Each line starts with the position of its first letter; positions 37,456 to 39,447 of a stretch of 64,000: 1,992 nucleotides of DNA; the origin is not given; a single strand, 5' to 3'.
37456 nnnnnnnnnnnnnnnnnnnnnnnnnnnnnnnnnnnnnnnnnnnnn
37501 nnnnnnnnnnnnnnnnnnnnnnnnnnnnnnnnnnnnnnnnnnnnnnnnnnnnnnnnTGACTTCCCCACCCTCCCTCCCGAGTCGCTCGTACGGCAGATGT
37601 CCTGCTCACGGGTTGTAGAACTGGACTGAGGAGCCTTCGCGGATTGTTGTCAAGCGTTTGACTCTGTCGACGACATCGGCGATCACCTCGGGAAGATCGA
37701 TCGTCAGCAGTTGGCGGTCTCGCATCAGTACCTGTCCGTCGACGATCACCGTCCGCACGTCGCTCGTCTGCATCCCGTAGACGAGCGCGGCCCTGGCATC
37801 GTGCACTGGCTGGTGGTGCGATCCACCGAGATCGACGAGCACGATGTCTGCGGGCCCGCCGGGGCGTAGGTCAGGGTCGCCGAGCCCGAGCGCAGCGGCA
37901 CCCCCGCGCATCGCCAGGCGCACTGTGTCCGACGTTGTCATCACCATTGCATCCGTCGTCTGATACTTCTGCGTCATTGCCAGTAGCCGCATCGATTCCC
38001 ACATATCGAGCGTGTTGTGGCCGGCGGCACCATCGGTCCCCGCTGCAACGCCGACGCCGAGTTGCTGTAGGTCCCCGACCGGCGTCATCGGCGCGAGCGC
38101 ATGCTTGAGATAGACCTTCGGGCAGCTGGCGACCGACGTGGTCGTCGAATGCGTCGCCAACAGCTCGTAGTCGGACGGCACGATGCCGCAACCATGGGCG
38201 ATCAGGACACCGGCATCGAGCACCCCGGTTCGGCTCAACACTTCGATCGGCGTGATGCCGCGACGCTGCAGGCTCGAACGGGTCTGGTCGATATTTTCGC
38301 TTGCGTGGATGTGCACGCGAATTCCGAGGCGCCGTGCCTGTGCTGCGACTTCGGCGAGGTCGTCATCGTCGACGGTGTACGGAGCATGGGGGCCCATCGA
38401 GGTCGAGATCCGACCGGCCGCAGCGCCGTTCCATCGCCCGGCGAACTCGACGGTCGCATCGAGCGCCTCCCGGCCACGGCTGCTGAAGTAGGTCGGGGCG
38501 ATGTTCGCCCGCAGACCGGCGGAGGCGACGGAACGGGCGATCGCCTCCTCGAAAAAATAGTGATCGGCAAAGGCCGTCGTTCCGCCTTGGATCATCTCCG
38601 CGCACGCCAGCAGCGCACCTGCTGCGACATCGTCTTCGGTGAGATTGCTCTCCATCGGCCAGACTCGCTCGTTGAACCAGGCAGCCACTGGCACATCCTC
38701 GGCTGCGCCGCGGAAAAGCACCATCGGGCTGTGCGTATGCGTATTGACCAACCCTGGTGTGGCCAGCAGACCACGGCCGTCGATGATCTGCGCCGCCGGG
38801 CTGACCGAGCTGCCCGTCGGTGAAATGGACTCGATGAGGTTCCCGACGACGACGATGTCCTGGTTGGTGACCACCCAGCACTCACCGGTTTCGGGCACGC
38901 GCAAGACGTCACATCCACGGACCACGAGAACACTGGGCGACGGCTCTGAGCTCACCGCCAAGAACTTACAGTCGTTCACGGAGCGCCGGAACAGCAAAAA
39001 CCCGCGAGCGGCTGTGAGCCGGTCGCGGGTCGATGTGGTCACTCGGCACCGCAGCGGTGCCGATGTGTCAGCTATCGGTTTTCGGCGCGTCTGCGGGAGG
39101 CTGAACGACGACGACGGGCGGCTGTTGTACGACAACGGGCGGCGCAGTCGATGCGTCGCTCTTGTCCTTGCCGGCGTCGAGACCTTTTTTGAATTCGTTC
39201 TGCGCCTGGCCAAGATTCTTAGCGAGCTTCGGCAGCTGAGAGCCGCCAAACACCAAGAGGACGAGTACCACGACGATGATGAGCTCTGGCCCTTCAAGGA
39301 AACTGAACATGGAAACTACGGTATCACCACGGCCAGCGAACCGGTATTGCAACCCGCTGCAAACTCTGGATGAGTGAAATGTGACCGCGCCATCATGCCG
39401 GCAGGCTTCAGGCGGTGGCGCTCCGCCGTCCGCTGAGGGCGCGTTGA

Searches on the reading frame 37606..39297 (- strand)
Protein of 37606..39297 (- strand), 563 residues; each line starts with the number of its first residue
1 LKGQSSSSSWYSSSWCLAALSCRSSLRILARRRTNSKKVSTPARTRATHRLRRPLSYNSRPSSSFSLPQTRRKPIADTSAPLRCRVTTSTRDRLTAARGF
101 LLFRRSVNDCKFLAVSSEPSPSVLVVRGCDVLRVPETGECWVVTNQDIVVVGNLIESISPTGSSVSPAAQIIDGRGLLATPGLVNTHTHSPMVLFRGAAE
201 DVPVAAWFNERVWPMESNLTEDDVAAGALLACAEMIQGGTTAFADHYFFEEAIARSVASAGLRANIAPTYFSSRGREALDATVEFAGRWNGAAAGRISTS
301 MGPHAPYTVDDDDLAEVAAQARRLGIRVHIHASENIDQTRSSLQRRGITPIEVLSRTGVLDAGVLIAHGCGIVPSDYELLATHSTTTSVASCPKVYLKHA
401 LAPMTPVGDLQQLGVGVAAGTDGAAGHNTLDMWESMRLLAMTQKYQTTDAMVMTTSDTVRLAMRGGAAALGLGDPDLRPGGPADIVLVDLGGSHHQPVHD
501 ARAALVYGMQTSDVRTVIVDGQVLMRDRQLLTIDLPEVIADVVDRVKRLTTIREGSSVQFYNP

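Call 80: search_protein_families(library=pfam, proteins=[window:37606-39297:-], max_evalue=0.001)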
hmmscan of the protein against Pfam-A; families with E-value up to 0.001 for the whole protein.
window:37606-39297:- (563 aa): 3 families
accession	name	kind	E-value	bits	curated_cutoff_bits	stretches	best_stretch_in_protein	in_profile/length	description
PF01979.26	Amidohydro_1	-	4.2e-48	164.8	25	1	179-523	2-344/345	Amidohydrolase family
PF07969.17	Amidohydro_3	-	8.3e-14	52.3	29.7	1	301-524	246-471/472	Amidohydrolase family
PF04909.20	Amidohydro_2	-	0.00067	19.9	26.4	0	189-401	34-211/289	Amidohydrolase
